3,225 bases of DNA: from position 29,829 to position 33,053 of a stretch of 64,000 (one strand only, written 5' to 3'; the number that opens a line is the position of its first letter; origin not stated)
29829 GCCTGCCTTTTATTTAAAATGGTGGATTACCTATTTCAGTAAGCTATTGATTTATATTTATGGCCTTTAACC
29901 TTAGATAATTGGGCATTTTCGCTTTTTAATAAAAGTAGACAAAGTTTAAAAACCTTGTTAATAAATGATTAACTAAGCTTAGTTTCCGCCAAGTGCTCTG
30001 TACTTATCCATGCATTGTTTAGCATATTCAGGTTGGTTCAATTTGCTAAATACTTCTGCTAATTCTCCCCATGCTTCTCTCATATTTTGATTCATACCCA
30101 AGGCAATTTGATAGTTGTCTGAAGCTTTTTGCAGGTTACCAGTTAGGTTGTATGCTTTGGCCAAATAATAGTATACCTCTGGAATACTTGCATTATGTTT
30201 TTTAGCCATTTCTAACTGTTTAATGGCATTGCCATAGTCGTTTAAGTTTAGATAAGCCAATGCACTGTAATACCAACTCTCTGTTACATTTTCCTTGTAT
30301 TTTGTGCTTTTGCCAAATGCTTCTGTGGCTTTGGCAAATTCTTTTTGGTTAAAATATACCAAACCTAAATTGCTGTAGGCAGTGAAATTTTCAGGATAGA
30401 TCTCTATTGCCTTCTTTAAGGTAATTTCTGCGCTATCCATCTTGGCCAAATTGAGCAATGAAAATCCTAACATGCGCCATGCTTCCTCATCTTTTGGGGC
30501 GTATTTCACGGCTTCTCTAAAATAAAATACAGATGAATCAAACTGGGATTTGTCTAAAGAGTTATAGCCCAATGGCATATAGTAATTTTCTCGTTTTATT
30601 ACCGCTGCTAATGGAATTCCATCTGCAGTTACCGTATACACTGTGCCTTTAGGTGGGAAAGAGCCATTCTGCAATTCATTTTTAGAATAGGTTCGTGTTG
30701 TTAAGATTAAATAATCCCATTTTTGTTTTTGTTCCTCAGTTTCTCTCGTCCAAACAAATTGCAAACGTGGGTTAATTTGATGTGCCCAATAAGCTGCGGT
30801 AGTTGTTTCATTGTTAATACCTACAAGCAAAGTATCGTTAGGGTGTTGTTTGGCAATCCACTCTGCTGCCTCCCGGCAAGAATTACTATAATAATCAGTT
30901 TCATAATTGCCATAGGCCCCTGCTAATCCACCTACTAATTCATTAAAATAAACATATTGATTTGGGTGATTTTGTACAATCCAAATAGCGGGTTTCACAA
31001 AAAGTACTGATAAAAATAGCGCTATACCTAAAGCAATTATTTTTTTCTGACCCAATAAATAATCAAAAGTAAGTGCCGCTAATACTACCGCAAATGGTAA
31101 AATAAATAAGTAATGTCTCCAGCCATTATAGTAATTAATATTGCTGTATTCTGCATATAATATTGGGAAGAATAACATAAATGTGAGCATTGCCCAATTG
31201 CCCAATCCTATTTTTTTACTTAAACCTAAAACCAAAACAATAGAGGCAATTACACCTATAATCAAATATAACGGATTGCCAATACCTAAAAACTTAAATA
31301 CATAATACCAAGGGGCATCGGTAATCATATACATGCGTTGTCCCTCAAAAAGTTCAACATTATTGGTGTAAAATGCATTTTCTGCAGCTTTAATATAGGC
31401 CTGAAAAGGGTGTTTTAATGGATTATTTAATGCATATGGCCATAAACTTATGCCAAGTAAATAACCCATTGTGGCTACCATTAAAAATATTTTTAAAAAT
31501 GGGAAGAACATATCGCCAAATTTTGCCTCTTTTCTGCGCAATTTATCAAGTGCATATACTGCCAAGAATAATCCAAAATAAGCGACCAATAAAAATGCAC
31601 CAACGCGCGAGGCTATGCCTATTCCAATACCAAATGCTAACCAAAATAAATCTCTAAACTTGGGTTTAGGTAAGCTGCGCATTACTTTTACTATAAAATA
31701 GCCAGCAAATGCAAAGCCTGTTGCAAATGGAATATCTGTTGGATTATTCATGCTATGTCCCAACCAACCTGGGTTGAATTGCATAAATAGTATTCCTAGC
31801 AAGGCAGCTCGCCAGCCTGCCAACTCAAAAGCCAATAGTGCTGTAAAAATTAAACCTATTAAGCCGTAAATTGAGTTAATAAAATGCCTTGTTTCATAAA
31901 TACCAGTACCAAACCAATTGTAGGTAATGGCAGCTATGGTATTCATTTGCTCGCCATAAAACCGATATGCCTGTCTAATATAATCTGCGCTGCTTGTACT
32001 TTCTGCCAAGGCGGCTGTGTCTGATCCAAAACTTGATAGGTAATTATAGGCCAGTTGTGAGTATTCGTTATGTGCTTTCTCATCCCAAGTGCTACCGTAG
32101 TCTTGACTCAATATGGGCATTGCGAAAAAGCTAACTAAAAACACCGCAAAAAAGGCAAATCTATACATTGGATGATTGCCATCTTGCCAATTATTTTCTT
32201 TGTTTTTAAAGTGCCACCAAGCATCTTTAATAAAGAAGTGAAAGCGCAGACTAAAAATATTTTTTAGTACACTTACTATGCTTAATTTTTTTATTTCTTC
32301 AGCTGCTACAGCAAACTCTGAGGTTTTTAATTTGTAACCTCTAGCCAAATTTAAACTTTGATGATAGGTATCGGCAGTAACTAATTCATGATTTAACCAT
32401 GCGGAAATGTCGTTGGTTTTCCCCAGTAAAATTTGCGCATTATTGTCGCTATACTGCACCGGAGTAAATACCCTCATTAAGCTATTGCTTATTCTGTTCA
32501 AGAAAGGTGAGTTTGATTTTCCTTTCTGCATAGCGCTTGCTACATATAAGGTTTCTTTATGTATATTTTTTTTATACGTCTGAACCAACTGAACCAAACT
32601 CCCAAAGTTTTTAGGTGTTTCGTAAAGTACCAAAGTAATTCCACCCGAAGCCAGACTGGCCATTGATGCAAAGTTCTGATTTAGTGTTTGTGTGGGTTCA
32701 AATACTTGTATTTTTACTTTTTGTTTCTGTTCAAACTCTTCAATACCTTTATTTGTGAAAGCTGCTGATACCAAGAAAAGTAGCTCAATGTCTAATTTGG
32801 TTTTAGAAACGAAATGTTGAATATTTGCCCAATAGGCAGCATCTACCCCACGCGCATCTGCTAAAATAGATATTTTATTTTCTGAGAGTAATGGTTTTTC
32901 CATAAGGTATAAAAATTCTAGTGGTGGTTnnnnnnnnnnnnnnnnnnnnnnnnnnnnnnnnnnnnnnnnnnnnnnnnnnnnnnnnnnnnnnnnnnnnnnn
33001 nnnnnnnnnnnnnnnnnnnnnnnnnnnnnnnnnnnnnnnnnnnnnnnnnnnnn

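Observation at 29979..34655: Uncharacterised three-gene periplasmic glycosylation module: membrane GT2, SAM-methyltransferase, and a GT2-like/GT-C/TPR fusion (a bacterial TMTC/PMT look-alike)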

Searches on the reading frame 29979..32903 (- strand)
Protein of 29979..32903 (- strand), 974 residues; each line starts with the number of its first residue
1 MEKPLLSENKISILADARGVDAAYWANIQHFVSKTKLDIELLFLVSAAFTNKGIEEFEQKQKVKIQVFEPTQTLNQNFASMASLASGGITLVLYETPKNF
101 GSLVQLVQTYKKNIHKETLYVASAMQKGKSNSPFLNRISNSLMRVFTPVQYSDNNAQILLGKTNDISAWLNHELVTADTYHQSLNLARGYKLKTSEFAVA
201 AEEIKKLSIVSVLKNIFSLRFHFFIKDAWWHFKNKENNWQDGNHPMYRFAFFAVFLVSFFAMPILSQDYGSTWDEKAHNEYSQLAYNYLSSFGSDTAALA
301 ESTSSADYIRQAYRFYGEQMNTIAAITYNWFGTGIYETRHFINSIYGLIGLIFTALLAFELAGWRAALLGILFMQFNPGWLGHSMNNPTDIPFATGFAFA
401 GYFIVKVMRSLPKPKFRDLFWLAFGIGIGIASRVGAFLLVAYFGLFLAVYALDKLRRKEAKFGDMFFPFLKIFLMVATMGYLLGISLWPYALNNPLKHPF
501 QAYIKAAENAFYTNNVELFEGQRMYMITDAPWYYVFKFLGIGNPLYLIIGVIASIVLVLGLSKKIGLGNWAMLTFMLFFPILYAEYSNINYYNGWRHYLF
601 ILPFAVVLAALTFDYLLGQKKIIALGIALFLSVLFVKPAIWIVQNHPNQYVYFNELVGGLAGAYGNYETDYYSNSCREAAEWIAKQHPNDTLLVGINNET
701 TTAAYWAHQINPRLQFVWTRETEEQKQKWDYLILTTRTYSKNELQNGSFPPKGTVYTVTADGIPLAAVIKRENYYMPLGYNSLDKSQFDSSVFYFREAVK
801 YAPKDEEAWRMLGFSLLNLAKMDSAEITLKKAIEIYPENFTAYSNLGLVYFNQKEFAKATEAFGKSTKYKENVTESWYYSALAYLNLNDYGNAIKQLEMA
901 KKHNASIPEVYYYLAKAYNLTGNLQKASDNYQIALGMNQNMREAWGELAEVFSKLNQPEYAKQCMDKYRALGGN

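Call 3: search_protein_families(library=pfam, proteins=[window:29979-32903:-], max_evalue=0.1)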
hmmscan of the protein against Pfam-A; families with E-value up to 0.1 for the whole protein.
window:29979-32903:- (974 aa): 20 families
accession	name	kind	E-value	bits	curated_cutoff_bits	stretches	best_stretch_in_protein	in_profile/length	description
PF07719.23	TPR_2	-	7.4e-18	63.6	27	2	842-871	3-32/34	Tetratricopeptide repeat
PF00515.34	TPR_1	-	1.5e-17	63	27.8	2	842-867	3-28/34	Tetratricopeptide repeat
PF13431.12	TPR_17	-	2.6e-14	52.6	24.4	1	829-859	2-32/34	Tetratricopeptide repeat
PF13181.12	TPR_8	-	1.2e-13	50.5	25.7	2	807-839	2-34/34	Tetratricopeptide repeat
PF14559.12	TPR_19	-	1.7e-11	44.7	25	1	784-846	3-64/68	Tetratricopeptide repeat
PF13432.12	TPR_16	-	2.4e-11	44.3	32.7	2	881-935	4-58/65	Tetratricopeptide repeat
PF13414.12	TPR_11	-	3.5e-11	43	26.8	1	829-853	17-41/42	TPR repeat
PF13428.12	TPR_14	-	7.7e-11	42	23.5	3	875-917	2-44/44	Tetratricopeptide repeat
PF23914.1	TPR_CcmH_CycH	-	1.7e-07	31.6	42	1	795-902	39-149/158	Cytochrome c-type biogenesis protein H TPR domain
PF13174.12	TPR_6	-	2.9e-06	28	26.3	0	808-838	2-32/33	Tetratricopeptide repeat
PF13424.12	TPR_12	-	3.4e-06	27.6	30.1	1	808-868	5-73/77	Tetratricopeptide repeat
PF12895.13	ANAPC3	-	4.5e-06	27.3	27.2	1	823-899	6-81/82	Anaphase-promoting complex, cyclosome, subunit 3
PF13231.12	PMT_2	-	2.2e-05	25.1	26.1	1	341-453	26-135/160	Dolichyl-phosphate-mannose-protein mannosyltransferase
PF25063.1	ARM_TT21_C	-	0.00016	22.1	35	1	800-894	89-184/209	Tetratricopeptide repeat protein 21 C-terminal ARM domain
PF13371.12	TPR_9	-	0.0045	17.4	35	0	848-899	3-54/73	Tetratricopeptide repeat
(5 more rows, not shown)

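Call 4: search_protein_families(library=ncbifam, proteins=[window:29979-32903:-], max_evalue=0.1)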
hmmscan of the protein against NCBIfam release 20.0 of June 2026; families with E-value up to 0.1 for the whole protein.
window:29979-32903:- (974 aa): 24 families
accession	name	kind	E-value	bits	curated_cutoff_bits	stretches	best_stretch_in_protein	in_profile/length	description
NF040959.1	MamA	equivalog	1.8e-20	73.3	200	2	858-969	89-200/204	magnetosome protein MamA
TIGR02917.1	PEP_TPR_lipo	equivalog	7e-17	60.6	312.2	2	779-903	302-426/899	XrtA/PEP-CTERM system TPR-repeat protein PrsT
TIGR02521.1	type_IV_pilW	equivalog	1.4e-14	54.3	154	2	772-868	31-127/234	type IV pilus biogenesis/stability protein PilW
TIGR02552.1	LcrH_SycD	equivalog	1.6e-10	40.8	104.8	2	839-904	51-116/136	SycD/LcrH family type III secretion system chaperone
TIGR00540.1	TPR_hemY_coli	hypoth_equivalog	1.1e-08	34.3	142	1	885-966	303-383/385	heme biosynthesis-associated TPR protein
NF052415.1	T3SS_chap_SctY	equivalog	1.2e-08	35.4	70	2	846-934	12-103/106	type III secretion apparatus assembly chaperone SctY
NF033920.0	C39_PA2778_fam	equivalog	3e-07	30.1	150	1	816-902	166-252/255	PA2778 family cysteine peptidase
TIGR03939.1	PGA_TPR_OMP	equivalog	1.3e-06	26.9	366.65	1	852-971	98-217/800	poly-beta-1,6 N-acetyl-D-glucosamine export porin PgaA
TIGR00990.1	3a0801s09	subfamily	2.2e-05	23.3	757.25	2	834-940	325-431/615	mitochondrial import receptor subunit TOM70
NF008391.2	PRK11189.1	equivalog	4.1e-05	23.2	250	2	824-864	83-123/297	lipoprotein NlpI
NF033762.1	social_mot_Tgl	equivalog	5.5e-05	22.6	225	1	778-965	37-227/252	social motility TPR repeat lipoprotein Tgl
NF033758.1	gliding_GltE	equivalog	0.0001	21.5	225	1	794-973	176-356/411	adventurous gliding motility TPR repeat lipoprotein GltE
TIGR04510.1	mod_pep_cyc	subfamily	0.00019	20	400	1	821-931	482-591/814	putative peptide modification system cyclase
TIGR02795.1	tol_pal_ybgF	equivalog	0.0003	21.4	90.1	0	878-966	6-100/119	tol-pal system protein YbgF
NF008520.0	PRK11447.1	equivalog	0.0013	16.6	858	1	811-914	274-376/1157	cellulose synthase complex outer membrane protein BcsC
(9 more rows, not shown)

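Call 5: find_homologous_proteins(query=window:29979-32903:-, max_evalue=0.001)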
Query window:29979-32903:- (974 aa): 102 proteins with E <= 0.001 among 8000 candidates.
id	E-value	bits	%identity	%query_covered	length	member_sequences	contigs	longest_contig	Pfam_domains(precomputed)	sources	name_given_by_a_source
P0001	0.0e+0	2217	99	100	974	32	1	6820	PF13431.13,PF23914.2,PF13414.13,PF13428.13,PF14559.13,PF00515.35,PF12895.14,PF13424.13,PF13432.13,PF13181.13,PF07719.24,PF13174.13,PF13231.13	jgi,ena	-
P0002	0.0e+0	2200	99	100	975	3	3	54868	PF13431.13,PF23914.2,PF13414.13,PF13428.13,PF14559.13,PF00515.35,PF12895.14,PF13424.13,PF13432.13,PF13181.13,PF07719.24,PF13174.13,PF13231.13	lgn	-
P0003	0.0e+0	2192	99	100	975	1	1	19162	PF13431.13,PF23914.2,PF13414.13,PF13428.13,PF14559.13,PF00515.35,PF12895.14,PF13424.13,PF13432.13,PF13181.13,PF07719.24,PF13174.13,PF13231.13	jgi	-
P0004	0.0e+0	1932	84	100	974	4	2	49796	PF14559.13,PF13431.13,PF13414.13,PF00515.35,PF12895.14,PF13432.13,PF13428.13,PF13181.13,PF07719.24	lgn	-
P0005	0.0e+0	1924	84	100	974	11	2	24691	PF14559.13,PF13431.13,PF23914.2,PF13414.13,PF00515.35,PF13424.13,PF13432.13,PF13428.13,PF13181.13,PF07719.24,PF13231.13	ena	-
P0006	0.0e+0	1896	82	100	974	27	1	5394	PF14559.13,PF13431.13,PF13414.13,PF00515.35,PF12895.14,PF13424.13,PF13432.13,PF13428.13,PF13181.13,PF07719.24,PF13231.13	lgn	-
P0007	0.0e+0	1578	70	100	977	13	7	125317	PF25063.1,PF13431.13,PF23914.2,PF25060.1,PF13414.13,PF13428.13,PF13374.13,PF14559.13,PF13371.13,PF00515.35,PF12895.14,PF13424.13,PF21033.5,PF13432.13,PF13181.13,PF07719.24,PF13174.13,PF13231.13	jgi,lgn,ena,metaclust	metaclust:\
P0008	0.0e+0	1576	69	100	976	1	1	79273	PF25063.1,PF13431.13,PF23914.2,PF13414.13,PF13428.13,PF14559.13,PF13371.13,PF00515.35,PF12895.14,PF13424.13,PF13432.13,PF13181.13,PF07719.24,PF13174.13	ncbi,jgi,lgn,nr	ncbi:MAG: tetratricopeptide repeat protein [bacterium]|nr:tetratricopeptide repeat protein [bacteriu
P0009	0.0e+0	1575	69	100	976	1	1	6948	PF25063.1,PF13431.13,PF23914.2,PF13414.13,PF13428.13,PF14559.13,PF13371.13,PF00515.35,PF12895.14,PF13424.13,PF13432.13,PF13181.13,PF07719.24,PF13231.13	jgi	jgi:tetratricopeptide (TPR) repeat protein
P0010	0.0e+0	1570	69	100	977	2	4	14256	PF25063.1,PF13431.13,PF23914.2,PF13414.13,PF13428.13,PF14559.13,PF00515.35,PF12895.14,PF13424.13,PF13432.13,PF13181.13,PF07719.24,PF13174.13,PF13231.13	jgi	jgi:tetratricopeptide (TPR) repeat protein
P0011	0.0e+0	1564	69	100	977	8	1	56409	PF25063.1,PF13431.13,PF23914.2,PF13414.13,PF13428.13,PF14559.13,PF13371.13,PF00515.35,PF12895.14,PF13424.13,PF21033.5,PF13432.13,PF13181.13,PF07719.24,PF13174.13,PF13231.13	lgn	-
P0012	0.0e+0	1553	69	100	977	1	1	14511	PF25063.1,PF13431.13,PF23914.2,PF13414.13,PF13428.13,PF13374.13,PF14559.13,PF13371.13,PF00515.35,PF12895.14,PF13424.13,PF21033.5,PF13432.13,PF13181.13,PF07719.24,PF13174.13,PF13231.13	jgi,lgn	jgi:tetratricopeptide (TPR) repeat protein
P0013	0.0e+0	1549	69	100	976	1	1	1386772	PF25063.1,PF13431.13,PF23914.2,PF13414.13,PF13428.13,PF14559.13,PF13371.13,PF00515.35,PF12895.14,PF13424.13,PF21033.5,PF13432.13,PF13181.13,PF07719.24,PF13174.13,PF13231.13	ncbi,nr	ncbi:MAG: hypothetical protein CFE21_05450 [Bacteroidetes bacterium B1(2017)]|nr:MAG: hypothetical p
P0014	0.0e+0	1540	68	100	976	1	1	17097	PF25063.1,PF13431.13,PF23914.2,PF13414.13,PF13428.13,PF13374.13,PF14559.13,PF13371.13,PF00515.35,PF12895.14,PF13424.13,PF13432.13,PF13181.13,PF07719.24,PF13174.13,PF13231.13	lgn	-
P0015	0.0e+0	1517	66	100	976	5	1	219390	PF25063.1,PF13431.13,PF23914.2,PF25060.1,PF13414.13,PF13428.13,PF14559.13,PF13371.13,PF00515.35,PF12895.14,PF13424.13,PF21033.5,PF13432.13,PF13181.13,PF07719.24,PF13174.13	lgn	-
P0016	0.0e+0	1506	66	100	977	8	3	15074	PF13431.13,PF23914.2,PF13414.13,PF13428.13,PF14559.13,PF13371.13,PF00515.35,PF12895.14,PF13424.13,PF21033.5,PF13432.13,PF13181.13,PF07719.24,PF13174.13,PF13231.13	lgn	-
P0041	0.0e+0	1076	52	100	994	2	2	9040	PF13431.13,PF13414.13,PF13176.13,PF13428.13,PF00535.33,PF13374.13,PF14559.13,PF13371.13,PF00515.35,PF12895.14,PF13424.13,PF21033.5,PF13432.13,PF13181.13,PF07719.24,PF13174.13,PF13231.13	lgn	-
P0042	0.0e+0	1073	51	100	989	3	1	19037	PF14559.13,PF13431.13,PF13414.13,PF00515.35,PF12895.14,PF13432.13,PF13428.13,PF13181.13,PF07719.24,PF13231.13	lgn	-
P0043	0.0e+0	1071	51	99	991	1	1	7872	PF25063.1,PF13431.13,PF23914.2,PF13414.13,PF13176.13,PF13428.13,PF00535.33,PF13374.13,PF14559.13,PF13371.13,PF00515.35,PF12895.14,PF13424.13,PF21033.5,PF13432.13,PF13181.13,PF07719.24,PF13174.13,PF13231.13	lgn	-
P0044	0.0e+0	1069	51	100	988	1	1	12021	PF14559.13,PF13431.13,PF13414.13,PF13371.13,PF00515.35,PF12895.14,PF13432.13,PF13428.13,PF13181.13,PF07719.24,PF13231.13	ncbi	-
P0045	0.0e+0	1059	50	100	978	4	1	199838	PF14559.13,PF13431.13,PF13414.13,PF13371.13,PF00515.35,PF12895.14,PF13432.13,PF13428.13,PF13181.13,PF07719.24,PF13231.13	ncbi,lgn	-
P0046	0.0e+0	1056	50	100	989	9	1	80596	PF14559.13,PF13431.13,PF13414.13,PF00515.35,PF12895.14,PF13432.13,PF13428.13,PF13181.13,PF07719.24,PF13231.13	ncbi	-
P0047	0.0e+0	1055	50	100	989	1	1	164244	PF25063.1,PF13431.13,PF23914.2,PF13414.13,PF13428.13,PF14559.13,PF00515.35,PF12895.14,PF13424.13,PF21033.5,PF13432.13,PF13181.13,PF07719.24,PF13174.13,PF13231.13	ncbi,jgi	jgi:tetratricopeptide (TPR) repeat protein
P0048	0.0e+0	1054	51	100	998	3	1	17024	PF13431.13,PF23914.2,PF13414.13,PF13176.13,PF13428.13,PF00535.33,PF13374.13,PF14559.13,PF13371.13,PF00515.35,PF12895.14,PF13424.13,PF21033.5,PF13432.13,PF13181.13,PF07719.24,PF13174.13,PF13231.13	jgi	jgi:tetratricopeptide (TPR) repeat protein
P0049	0.0e+0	1048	50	100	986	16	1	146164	PF14559.13,PF13431.13,PF13414.13,PF00515.35,PF12895.14,PF13432.13,PF13428.13,PF13181.13,PF07719.24,PF13231.13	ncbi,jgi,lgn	jgi:tetratricopeptide (TPR) repeat protein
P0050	0.0e+0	1044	49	100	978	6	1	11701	PF14559.13,PF13431.13,PF13414.13,PF13371.13,PF00515.35,PF12895.14,PF13432.13,PF13428.13,PF13181.13,PF07719.24,PF13231.13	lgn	-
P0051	0.0e+0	1042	49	100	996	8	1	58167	PF25063.1,PF13431.13,PF23914.2,PF13414.13,PF13176.13,PF13428.13,PF00535.33,PF13374.13,PF14559.13,PF13371.13,PF26725.1,PF00515.35,PF12895.14,PF13424.13,PF21033.5,PF13432.13,PF13181.13,PF07719.24,PF13174.13,PF13231.13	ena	-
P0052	0.0e+0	1041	48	100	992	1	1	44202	PF13431.13,PF13414.13,PF13428.13,PF14559.13,PF13371.13,PF00515.35,PF12895.14,PF13424.13,PF13181.13,PF07719.24,PF13174.13,PF13231.13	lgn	-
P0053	0.0e+0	1041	50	100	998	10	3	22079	PF13431.13,PF13414.13,PF13176.13,PF13428.13,PF00535.33,PF14559.13,PF13371.13,PF00515.35,PF12895.14,PF13424.13,PF21033.5,PF13432.13,PF13181.13,PF07719.24,PF13174.13,PF13231.13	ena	-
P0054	0.0e+0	1036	49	100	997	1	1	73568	PF13431.13,PF23914.2,PF13414.13,PF13176.13,PF13428.13,PF13374.13,PF14559.13,PF13371.13,PF00515.35,PF12895.14,PF13424.13,PF21033.5,PF13432.13,PF13181.13,PF07719.24,PF13174.13,PF13231.13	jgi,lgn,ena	-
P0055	0.0e+0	1035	49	100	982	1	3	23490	PF14559.13,PF13431.13,PF13414.13,PF13371.13,PF00515.35,PF12895.14,PF13432.13,PF13428.13,PF13181.13,PF07719.24,PF13231.13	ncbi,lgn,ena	-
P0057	0.0e+0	1026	48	98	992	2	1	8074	PF13431.13,PF13414.13,PF13428.13,PF14559.13,PF13371.13,PF00515.35,PF12895.14,PF13424.13,PF13432.13,PF13181.13,PF07719.24,PF13231.13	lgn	-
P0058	3.1e-278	944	45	99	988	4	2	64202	PF25063.1,PF13431.13,PF23914.2,PF25062.2,PF13414.13,PF13428.13,PF14559.13,PF00515.35,PF12895.14,PF13424.13,PF21033.5,PF13432.13,PF13181.13,PF07719.24,PF13174.13,PF13231.13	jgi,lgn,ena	jgi:tetratricopeptide (TPR) repeat protein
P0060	8.5e-276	936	45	99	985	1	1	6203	PF25063.1,PF13431.13,PF23914.2,PF13414.13,PF13428.13,PF14559.13,PF00515.35,PF12895.14,PF13424.13,PF21033.5,PF13432.13,PF13181.13,PF07719.24,PF13174.13,PF13231.13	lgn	-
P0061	1.1e-275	935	46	100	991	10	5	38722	PF13431.13,PF23914.2,PF13414.13,PF13428.13,PF14559.13,PF00515.35,PF12895.14,PF13424.13,PF21033.5,PF13432.13,PF13181.13,PF07719.24,PF13174.13,PF13231.13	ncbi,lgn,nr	ncbi:MAG: tetratricopeptide repeat protein [Bacteroidia bacterium]|nr:tetratricopeptide repeat prote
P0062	2.9e-275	934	45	99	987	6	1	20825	PF25063.1,PF13431.13,PF23914.2,PF13414.13,PF13428.13,PF13374.13,PF14559.13,PF13371.13,PF00515.35,PF12895.14,PF13424.13,PF21033.5,PF13432.13,PF13181.13,PF07719.24,PF13174.13,PF13231.13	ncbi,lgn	ncbi:MAG: tetratricopeptide repeat protein [Bacteroidota bacterium]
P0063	2.8e-273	927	46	99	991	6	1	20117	PF13431.13,PF23914.2,PF13414.13,PF13428.13,PF13374.13,PF14559.13,PF00515.35,PF12895.14,PF13424.13,PF21033.5,PF13432.13,PF13181.13,PF07719.24,PF13231.13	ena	-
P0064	2.0e-272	925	46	99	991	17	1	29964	PF25063.1,PF13431.13,PF23914.2,PF13414.13,PF13428.13,PF14559.13,PF00515.35,PF12895.14,PF13424.13,PF13432.13,PF13181.13,PF07719.24,PF13174.13,PF13231.13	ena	-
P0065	2.3e-272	924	46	99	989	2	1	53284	PF14559.13,PF13431.13,PF23914.2,PF13414.13,PF00515.35,PF13424.13,PF13432.13,PF13428.13,PF13181.13,PF07719.24,PF13231.13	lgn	-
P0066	1.1e-271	922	45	100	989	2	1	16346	PF25063.1,PF13431.13,PF23914.2,PF13414.13,PF13428.13,PF14559.13,PF00515.35,PF12895.14,PF13424.13,PF21033.5,PF13432.13,PF13181.13,PF07719.24,PF13231.13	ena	-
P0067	8.9e-271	919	44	99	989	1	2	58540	PF13431.13,PF23914.2,PF13414.13,PF13428.13,PF13374.13,PF14559.13,PF00515.35,PF12895.14,PF13424.13,PF21033.5,PF13432.13,PF13181.13,PF07719.24,PF13231.13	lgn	-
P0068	3.6e-270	917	44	100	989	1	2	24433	PF25063.1,PF13431.13,PF23914.2,PF13414.13,PF13428.13,PF14559.13,PF00515.35,PF12895.14,PF13424.13,PF21033.5,PF13432.13,PF13181.13,PF07719.24,PF13231.13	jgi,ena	jgi:tetratricopeptide (TPR) repeat protein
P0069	9.5e-269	912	44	99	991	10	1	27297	PF13431.13,PF23914.2,PF13414.13,PF13428.13,PF14559.13,PF00515.35,PF12895.14,PF13424.13,PF21033.5,PF13432.13,PF13181.13,PF07719.24,PF13231.13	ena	-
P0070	9.8e-256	869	43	99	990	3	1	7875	PF25063.1,PF13431.13,PF13414.13,PF13428.13,PF14559.13,PF00515.35,PF12895.14,PF13424.13,PF13432.13,PF13181.13,PF07719.24,PF13231.13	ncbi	-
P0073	2.5e-221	755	41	99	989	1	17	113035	PF13431.13,PF23914.2,PF13428.13,PF14559.13,PF13371.13,PF00515.35,PF12895.14,PF13424.13,PF13432.13,PF13181.13,PF07719.24,PF13174.13,PF13231.13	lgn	-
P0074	2.1e-217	742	44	87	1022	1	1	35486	PF13431.13,PF23914.2,PF13414.13,PF13176.13,PF13428.13,PF14559.13,PF00515.35,PF12895.14,PF13424.13,PF21033.5,PF13432.13,PF13181.13,PF07719.24,PF13174.13,PF13231.13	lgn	-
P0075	2.2e-214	733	41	97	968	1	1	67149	PF14559.13,PF13431.13,PF13414.13,PF00515.35,PF13432.13,PF13428.13,PF13181.13,PF07719.24,PF13231.13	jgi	jgi:tetratricopeptide (TPR) repeat protein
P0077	6.5e-211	721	39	99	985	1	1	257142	PF13431.13,PF23914.2,PF13414.13,PF13428.13,PF14559.13,PF13371.13,PF00515.35,PF13424.13,PF13432.13,PF13181.13,PF07719.24,PF13231.13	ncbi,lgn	ncbi:MAG: tetratricopeptide repeat protein [Bacteroidota bacterium]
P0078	7.6e-211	721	40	100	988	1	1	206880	PF14559.13,PF13431.13,PF13414.13,PF00515.35,PF13424.13,PF13432.13,PF13428.13,PF13181.13,PF07719.24,PF13231.13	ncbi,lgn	-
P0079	1.1e-206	707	46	77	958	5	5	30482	PF14559.13,PF13431.13,PF13414.13,PF00515.35,PF13432.13,PF13428.13,PF13181.13,PF07719.24,PF13231.13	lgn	-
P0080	3.8e-206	705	38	100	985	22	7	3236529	PF14559.13,PF13431.13,PF00515.35,PF13424.13,PF13432.13,PF13428.13,PF13181.13,PF07719.24,PF13231.13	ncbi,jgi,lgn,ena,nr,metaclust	ncbi:hypothetical protein AEM51_00910 [Bacteroidetes bacterium UKL13-3]|jgi:tetratricopeptide (TPR) 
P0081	5.5e-205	701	45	80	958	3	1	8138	PF14559.13,PF13431.13,PF23914.2,PF13414.13,PF00515.35,PF13424.13,PF13432.13,PF13428.13,PF13181.13,PF07719.24,PF13231.13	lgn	-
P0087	3.8e-125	437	31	94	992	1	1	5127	PF13431.13,PF23914.2,PF13414.13,PF13176.13,PF13428.13,PF13374.13,PF14559.13,PF13371.13,PF00515.35,PF12895.14,PF13424.13,PF21033.5,PF13432.13,PF13181.13,PF07719.24,PF13231.13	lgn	-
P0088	1.3e-111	392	32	82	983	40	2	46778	PF13231.13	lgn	-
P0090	3.0e-89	318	28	93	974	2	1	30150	PF14559.13,PF00515.35,PF13424.13,PF13432.13,PF13428.13,PF13181.13,PF00535.33,PF07719.24,PF13174.13,PF13231.13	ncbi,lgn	-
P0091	1.8e-85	306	30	70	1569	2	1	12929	PF14559.13,PF09586.17,PF13432.13,PF13231.13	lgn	-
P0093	2.8e-75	272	33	57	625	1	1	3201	PF13231.13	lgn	-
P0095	6.7e-47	178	31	43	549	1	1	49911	PF13231.13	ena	-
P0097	6.9e-41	158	30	46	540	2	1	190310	PF13231.13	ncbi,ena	-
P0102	1.1e-4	38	25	15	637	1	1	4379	PF03704.24,PF13431.13,PF23914.2,PF13414.13,PF13176.13,PF13428.13,PF25064.2,PF13374.13,PF07721.21,PF14559.13,PF24575.2,PF13371.13,PF00515.35,PF12895.14,PF13424.13,PF21033.5,PF13432.13,PF13181.13,PF07719.24,PF13174.13,PF13231.13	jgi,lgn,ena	-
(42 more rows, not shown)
